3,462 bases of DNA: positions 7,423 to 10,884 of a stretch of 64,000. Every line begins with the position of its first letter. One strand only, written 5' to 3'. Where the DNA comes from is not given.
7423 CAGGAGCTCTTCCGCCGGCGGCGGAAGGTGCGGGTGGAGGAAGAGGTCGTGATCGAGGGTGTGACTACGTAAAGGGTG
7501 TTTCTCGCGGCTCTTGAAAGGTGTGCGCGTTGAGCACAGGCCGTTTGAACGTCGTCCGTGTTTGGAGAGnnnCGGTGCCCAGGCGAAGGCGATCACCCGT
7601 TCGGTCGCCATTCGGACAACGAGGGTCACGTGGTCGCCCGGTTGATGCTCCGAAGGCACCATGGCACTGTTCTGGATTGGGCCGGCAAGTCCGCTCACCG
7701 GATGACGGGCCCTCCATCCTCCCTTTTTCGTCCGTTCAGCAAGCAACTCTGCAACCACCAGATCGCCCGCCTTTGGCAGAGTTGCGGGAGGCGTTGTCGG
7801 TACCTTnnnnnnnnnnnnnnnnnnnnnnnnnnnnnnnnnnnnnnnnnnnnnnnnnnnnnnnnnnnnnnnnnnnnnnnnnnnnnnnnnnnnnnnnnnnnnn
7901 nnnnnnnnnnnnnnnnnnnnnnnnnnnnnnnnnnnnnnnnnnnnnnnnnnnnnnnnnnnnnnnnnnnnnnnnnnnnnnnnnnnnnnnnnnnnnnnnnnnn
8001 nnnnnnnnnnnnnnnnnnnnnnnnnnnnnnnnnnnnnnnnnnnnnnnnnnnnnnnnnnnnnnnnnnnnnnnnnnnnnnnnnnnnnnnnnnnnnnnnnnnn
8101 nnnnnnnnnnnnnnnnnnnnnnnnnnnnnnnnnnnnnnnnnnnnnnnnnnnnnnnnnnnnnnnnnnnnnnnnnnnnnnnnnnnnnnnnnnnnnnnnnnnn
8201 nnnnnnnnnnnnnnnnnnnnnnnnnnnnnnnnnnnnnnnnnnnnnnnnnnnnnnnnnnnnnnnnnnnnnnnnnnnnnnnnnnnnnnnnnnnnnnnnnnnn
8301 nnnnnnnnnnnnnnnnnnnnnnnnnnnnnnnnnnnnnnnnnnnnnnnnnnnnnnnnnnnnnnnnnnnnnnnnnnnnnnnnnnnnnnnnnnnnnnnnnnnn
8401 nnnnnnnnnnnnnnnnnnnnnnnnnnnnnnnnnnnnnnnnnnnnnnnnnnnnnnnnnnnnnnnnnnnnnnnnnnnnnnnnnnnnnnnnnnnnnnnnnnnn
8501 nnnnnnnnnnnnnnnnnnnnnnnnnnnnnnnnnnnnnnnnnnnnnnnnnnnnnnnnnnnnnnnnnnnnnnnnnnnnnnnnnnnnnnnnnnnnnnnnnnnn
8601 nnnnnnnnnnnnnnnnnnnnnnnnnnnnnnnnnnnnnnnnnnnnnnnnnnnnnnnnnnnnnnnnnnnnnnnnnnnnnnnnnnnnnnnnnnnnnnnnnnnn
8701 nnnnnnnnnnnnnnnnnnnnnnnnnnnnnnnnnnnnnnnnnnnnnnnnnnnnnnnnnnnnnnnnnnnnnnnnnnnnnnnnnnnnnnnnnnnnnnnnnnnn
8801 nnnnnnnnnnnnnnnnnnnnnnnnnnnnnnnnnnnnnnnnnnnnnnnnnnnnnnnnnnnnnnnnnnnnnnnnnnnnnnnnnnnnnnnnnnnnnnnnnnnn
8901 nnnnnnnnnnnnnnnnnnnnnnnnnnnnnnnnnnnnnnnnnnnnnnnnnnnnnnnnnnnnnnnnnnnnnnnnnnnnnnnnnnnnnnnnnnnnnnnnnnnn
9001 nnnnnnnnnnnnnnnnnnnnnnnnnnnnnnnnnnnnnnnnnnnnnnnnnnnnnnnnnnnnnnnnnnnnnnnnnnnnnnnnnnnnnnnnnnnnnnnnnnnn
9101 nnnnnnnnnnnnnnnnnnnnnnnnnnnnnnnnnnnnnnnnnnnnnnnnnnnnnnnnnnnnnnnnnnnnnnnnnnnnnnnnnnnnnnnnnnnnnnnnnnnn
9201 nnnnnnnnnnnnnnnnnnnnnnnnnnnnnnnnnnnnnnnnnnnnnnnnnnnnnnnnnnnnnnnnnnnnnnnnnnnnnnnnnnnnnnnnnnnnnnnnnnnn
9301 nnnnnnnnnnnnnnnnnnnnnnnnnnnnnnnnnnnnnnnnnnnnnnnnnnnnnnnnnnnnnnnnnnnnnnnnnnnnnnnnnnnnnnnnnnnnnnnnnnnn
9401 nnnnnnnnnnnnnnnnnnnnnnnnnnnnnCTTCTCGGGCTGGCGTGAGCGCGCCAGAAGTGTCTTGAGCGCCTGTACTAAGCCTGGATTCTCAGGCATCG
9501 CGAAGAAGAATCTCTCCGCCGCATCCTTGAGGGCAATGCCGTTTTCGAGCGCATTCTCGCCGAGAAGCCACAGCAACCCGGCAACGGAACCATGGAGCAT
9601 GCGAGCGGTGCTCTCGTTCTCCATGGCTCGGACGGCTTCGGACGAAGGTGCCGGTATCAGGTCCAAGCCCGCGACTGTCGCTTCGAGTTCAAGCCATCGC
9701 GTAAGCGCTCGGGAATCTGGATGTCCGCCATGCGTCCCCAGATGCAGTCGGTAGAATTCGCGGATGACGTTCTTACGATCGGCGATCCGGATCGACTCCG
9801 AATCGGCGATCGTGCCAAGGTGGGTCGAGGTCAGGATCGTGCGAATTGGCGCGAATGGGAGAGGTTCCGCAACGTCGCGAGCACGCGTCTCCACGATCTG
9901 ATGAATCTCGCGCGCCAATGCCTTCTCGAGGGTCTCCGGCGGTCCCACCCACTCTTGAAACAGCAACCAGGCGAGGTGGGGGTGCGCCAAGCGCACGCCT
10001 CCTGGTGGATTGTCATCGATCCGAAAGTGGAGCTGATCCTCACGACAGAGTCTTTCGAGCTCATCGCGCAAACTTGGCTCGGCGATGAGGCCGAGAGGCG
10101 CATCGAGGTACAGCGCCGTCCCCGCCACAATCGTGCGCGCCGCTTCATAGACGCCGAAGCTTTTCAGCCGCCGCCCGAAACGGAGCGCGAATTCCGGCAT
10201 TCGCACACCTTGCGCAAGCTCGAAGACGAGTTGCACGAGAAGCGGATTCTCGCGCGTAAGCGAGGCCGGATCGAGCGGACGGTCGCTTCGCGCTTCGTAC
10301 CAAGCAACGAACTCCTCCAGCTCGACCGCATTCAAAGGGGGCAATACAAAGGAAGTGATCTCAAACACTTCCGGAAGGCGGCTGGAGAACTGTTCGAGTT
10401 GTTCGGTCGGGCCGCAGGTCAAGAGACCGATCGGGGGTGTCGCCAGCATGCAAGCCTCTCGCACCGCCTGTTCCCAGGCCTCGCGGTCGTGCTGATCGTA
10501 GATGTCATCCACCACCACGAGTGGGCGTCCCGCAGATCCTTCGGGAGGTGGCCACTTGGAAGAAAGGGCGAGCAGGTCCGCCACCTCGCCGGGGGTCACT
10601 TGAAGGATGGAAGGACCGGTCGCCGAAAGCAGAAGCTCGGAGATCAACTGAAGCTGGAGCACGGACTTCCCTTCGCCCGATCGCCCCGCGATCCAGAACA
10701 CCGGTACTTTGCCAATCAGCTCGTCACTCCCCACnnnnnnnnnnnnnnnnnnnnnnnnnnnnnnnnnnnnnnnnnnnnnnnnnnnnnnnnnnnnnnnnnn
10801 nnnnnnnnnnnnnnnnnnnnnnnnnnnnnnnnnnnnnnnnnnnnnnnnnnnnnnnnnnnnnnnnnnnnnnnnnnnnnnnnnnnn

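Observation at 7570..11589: Orphan 1339-aa STAND NTPase with nuclease-like N-terminus, helical repeat sensor and OB-like tail: candidate undescribed Avs-like defence gene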

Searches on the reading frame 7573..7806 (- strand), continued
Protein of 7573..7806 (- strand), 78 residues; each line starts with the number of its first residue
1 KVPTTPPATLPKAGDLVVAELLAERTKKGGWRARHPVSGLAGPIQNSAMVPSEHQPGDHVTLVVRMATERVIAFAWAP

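Call 93: search_protein_families(library=pfam, proteins=[P0073, P0092, P0124, P0129, P0192, P0204], max_evalue=0.01)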
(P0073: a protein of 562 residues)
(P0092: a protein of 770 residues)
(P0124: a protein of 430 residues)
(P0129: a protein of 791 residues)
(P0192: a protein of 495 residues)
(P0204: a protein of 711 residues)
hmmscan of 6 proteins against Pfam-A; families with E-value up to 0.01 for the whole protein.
P0073 (562 aa): 1 family
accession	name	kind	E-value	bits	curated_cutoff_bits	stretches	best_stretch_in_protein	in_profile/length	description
PF03787.20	RAMPs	-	0.00058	20.8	22.1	1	158-334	67-189/189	RAMP superfamily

P0092 (770 aa): 1 family
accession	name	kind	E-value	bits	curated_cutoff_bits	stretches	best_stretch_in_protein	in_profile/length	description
PF03787.20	RAMPs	-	3.7e-11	44.3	22.1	1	62-121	1-50/189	RAMP superfamily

P0124 (430 aa): 0 families

P0129 (791 aa): 1 family
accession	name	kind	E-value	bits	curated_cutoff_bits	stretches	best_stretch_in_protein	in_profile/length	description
PF03787.20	RAMPs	-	0.0032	18.4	22.1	0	66-128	1-60/189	RAMP superfamily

P0192 (495 aa): 0 families

P0204 (711 aa): 1 family
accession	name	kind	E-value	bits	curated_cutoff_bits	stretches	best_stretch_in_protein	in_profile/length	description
PF03787.20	RAMPs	-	1e-07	33.1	22.1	1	42-91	1-51/189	RAMP superfamily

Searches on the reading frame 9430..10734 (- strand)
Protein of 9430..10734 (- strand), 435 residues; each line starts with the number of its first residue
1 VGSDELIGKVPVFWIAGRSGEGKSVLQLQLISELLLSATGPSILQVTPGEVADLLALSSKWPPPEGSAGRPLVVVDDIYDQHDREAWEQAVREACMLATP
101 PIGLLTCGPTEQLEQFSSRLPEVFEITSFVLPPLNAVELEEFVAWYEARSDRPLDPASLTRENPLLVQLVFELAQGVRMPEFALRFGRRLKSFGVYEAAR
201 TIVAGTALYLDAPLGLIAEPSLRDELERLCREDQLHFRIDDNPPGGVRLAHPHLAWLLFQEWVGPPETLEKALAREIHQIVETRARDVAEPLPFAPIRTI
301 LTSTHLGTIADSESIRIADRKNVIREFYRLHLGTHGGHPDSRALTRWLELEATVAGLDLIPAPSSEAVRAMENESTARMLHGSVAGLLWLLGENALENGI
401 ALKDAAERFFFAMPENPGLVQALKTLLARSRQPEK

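Call 83: search_solved_structures(query=A6, max_evalue=10, show_alignments=2)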
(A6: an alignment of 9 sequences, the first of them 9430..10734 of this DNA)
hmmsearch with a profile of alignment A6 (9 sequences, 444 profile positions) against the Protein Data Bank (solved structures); distinct sequences matched with E-value up to 10: 12.
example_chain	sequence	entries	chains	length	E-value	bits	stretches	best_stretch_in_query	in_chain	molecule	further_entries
5mrc_WW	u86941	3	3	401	0.0013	20.6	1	126-152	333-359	mS29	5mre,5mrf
8ux4_AI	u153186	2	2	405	0.0013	20.6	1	126-152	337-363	Small ribosomal subunit protein mS29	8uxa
8d8k_W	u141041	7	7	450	0.0017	20.3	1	126-152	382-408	37S ribosomal protein S23, mitochondrial | Small ribosomal subunit protein mS29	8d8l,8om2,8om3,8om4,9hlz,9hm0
2o52_A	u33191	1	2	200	0.066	15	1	15-115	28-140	Ras-related protein Rab-4B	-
1yu9_A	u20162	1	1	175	0.52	12.1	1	15-115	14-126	GTP-binding protein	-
2bmd_A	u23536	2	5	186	0.61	11.8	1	15-115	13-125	RAS-RELATED PROTEIN RAB4A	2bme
1z0k_A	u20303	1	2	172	0.85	11.4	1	15-115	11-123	GTP-binding protein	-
5kn8_A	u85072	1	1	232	1.1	11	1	67-104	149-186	Adenine DNA glycosylase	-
5kn9_A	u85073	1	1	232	1.1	11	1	67-104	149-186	Adenine DNA glycosylase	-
6yaj_AAA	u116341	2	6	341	1.3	10.7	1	158-202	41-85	C-terminal chain of split transketolase from Carboxydothermus hydrogenoformans | C-terminal component of the split chain transketolase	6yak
6b8v_A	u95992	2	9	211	1.6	10.5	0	171-224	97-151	Adenylylsulfate kinase | Adenylyl-sulfate kinase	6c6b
3uie_A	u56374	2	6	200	1.7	10.4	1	7-36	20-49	Adenylyl-sulfate kinase 1, chloroplastic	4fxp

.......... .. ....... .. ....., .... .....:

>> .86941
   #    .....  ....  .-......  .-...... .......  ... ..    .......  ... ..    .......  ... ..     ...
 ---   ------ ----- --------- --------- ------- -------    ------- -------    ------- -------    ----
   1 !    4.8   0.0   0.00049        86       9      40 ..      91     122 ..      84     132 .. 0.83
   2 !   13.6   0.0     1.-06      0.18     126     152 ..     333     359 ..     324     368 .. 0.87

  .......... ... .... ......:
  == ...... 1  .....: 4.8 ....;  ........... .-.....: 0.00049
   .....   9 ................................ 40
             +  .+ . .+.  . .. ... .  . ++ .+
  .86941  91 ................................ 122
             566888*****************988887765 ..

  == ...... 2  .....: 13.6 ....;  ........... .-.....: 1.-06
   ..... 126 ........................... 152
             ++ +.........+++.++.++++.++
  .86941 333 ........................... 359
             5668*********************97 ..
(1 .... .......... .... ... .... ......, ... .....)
